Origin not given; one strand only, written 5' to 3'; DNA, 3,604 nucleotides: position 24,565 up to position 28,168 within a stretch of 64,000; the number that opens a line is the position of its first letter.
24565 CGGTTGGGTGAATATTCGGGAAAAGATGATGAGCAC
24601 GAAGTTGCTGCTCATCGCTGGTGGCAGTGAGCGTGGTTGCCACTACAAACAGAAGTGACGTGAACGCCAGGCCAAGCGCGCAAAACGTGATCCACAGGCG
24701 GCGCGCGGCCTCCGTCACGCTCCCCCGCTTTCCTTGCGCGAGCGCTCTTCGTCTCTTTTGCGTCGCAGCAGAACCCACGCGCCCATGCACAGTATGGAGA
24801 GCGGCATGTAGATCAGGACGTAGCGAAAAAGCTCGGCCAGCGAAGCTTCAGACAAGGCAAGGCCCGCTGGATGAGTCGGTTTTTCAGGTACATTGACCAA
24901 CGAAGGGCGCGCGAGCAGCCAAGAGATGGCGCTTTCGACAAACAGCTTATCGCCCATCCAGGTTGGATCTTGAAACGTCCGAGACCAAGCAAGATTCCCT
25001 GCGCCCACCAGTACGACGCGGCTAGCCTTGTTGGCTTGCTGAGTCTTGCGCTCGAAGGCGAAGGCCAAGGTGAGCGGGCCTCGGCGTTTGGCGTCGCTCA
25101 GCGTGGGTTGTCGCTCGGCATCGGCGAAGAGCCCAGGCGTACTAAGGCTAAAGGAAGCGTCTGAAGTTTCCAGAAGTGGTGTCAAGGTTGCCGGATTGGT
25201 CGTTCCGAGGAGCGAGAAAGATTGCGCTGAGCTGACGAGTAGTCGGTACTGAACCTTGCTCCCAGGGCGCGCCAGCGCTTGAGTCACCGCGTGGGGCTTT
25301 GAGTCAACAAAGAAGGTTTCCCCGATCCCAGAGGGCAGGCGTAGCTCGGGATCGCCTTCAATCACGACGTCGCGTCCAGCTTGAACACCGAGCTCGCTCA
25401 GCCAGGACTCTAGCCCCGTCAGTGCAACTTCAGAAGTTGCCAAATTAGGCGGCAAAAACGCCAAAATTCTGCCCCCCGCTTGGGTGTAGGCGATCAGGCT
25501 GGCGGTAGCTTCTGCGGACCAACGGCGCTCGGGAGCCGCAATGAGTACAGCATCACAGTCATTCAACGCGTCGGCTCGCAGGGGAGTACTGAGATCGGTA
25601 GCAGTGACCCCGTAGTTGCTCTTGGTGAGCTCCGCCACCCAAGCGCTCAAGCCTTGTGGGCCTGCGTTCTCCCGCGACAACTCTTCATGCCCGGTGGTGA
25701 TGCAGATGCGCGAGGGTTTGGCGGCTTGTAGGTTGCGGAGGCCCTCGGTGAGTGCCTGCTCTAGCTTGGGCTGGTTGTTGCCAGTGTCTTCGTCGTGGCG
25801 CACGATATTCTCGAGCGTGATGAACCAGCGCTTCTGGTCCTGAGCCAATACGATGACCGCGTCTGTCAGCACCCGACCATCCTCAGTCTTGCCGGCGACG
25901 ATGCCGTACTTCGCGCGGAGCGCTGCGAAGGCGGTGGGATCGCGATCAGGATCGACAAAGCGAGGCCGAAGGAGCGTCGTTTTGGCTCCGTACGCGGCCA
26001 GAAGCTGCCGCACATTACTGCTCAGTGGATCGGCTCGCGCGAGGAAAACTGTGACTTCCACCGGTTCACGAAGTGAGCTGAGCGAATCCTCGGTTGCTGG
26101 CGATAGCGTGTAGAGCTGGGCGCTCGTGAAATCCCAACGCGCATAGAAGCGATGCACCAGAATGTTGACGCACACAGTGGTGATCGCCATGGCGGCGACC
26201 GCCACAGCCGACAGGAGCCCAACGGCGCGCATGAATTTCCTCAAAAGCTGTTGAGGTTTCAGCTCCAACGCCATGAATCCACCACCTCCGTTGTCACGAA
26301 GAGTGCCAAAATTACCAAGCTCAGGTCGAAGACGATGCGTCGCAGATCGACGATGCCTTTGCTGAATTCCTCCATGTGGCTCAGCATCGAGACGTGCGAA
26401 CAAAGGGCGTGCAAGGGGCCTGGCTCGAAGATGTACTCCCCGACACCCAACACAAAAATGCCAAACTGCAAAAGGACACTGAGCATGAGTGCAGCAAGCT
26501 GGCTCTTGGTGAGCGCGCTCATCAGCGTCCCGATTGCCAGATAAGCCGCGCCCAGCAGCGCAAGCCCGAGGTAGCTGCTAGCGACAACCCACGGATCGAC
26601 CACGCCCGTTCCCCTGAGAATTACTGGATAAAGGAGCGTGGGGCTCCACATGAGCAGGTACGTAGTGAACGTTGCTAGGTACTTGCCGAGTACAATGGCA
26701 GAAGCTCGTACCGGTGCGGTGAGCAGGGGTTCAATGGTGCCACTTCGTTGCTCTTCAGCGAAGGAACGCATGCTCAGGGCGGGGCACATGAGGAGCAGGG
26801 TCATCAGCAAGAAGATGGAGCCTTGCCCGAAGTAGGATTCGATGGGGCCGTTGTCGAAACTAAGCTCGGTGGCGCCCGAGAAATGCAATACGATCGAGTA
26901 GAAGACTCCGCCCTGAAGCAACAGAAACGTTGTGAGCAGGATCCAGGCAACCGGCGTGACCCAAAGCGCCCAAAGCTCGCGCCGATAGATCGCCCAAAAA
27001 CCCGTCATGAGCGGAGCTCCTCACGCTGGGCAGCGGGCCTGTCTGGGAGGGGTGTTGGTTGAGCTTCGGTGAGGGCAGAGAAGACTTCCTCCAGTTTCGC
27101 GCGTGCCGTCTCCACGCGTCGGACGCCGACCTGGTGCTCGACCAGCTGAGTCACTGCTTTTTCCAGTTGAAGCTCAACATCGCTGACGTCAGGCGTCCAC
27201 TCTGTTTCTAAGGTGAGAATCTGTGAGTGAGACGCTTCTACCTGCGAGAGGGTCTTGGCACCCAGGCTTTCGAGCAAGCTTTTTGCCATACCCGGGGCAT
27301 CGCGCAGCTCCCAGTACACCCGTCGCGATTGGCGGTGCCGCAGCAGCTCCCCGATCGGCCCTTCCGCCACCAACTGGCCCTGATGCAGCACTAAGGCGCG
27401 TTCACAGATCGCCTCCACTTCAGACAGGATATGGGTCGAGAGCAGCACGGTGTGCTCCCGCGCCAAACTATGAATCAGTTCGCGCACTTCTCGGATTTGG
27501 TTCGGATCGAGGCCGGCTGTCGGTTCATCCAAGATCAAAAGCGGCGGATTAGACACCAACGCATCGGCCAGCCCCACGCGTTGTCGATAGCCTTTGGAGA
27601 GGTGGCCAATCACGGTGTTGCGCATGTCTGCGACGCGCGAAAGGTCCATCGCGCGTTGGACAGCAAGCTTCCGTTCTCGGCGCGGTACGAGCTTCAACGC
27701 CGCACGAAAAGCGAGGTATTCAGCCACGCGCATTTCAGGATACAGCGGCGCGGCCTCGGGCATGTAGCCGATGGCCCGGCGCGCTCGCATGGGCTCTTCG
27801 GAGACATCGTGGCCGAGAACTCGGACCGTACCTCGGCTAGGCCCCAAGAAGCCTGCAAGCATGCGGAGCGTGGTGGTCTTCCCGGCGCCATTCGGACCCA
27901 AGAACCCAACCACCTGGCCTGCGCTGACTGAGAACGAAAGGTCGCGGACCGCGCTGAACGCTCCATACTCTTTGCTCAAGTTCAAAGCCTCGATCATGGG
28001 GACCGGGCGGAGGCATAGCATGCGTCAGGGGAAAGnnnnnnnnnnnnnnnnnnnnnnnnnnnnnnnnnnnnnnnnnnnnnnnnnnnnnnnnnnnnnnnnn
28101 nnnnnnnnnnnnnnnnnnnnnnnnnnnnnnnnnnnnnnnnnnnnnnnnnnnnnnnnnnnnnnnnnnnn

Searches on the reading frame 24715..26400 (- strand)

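Call 69: search_protein_families(library=pfam, proteins=[window:24715-26400:-], max_evalue=0.0001)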
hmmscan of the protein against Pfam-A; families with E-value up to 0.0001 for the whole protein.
window:24715-26400:- (561 aa): 2 families
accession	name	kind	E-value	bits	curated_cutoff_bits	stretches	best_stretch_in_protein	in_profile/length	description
PF09822.16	ABC_transp_aux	-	1.4e-19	70.9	34.7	1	231-470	3-258/288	ABC-type uncharacterized transport system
PF23357.1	DUF7088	-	2.4e-13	50.6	27.8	1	94-172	2-85/105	Domain of unknown function (DUF7088)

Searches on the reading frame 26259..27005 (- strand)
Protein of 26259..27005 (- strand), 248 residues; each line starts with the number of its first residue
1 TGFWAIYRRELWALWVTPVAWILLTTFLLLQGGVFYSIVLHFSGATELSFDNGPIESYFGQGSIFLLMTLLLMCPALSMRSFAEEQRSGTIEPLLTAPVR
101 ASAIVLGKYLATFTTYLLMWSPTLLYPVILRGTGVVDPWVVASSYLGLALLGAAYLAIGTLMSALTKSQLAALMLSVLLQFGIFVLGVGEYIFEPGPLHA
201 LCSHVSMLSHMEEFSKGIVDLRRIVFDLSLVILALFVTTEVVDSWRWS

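Call 69: search_protein_families(library=pfam, proteins=[window:26259-27005:-], max_evalue=0.0001)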
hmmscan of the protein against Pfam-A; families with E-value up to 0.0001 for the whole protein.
window:26259-27005:- (248 aa): 4 families
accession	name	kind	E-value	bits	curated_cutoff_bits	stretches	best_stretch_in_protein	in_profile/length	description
PF12698.13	ABC2_membrane_3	-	2e-13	50.6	31.6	1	52-194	154-293/347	ABC-2 family transporter protein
PF12679.13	ABC2_membrane_2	-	2.4e-09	37.3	27.2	1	4-190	1-204/283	ABC-2 family transporter protein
PF12730.13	ABC2_membrane_4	-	2.6e-08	34.5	27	1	18-181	13-177/179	ABC-2 family transporter protein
PF13346.12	ABC2_membrane_5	-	1.2e-07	31.9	25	1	63-185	36-162/205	ABC-2 family transporter protein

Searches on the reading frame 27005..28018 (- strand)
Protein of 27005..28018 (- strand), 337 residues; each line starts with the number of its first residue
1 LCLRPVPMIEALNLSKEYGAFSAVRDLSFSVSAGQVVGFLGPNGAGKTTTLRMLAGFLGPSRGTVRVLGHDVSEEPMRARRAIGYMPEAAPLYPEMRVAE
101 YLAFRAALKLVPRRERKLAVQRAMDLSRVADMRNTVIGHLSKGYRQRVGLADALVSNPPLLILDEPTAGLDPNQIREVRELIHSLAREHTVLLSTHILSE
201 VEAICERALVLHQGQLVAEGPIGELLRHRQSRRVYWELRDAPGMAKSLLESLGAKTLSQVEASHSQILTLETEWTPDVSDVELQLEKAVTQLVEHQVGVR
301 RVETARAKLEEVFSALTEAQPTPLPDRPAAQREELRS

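Call 69: search_protein_families(library=pfam, proteins=[window:27005-28018:-], max_evalue=0.0001)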
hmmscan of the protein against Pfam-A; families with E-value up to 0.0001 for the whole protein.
window:27005-28018:- (337 aa): 2 families
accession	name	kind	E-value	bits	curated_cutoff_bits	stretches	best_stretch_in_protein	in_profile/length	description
PF00005.33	ABC_tran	-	1.3e-32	113.7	25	1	25-168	2-137/137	ABC transporter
PF13304.12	AAA_21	-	4.3e-13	50.4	27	1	133-199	231-301/304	AAA domain, putative AbiEii toxin, Type IV TA system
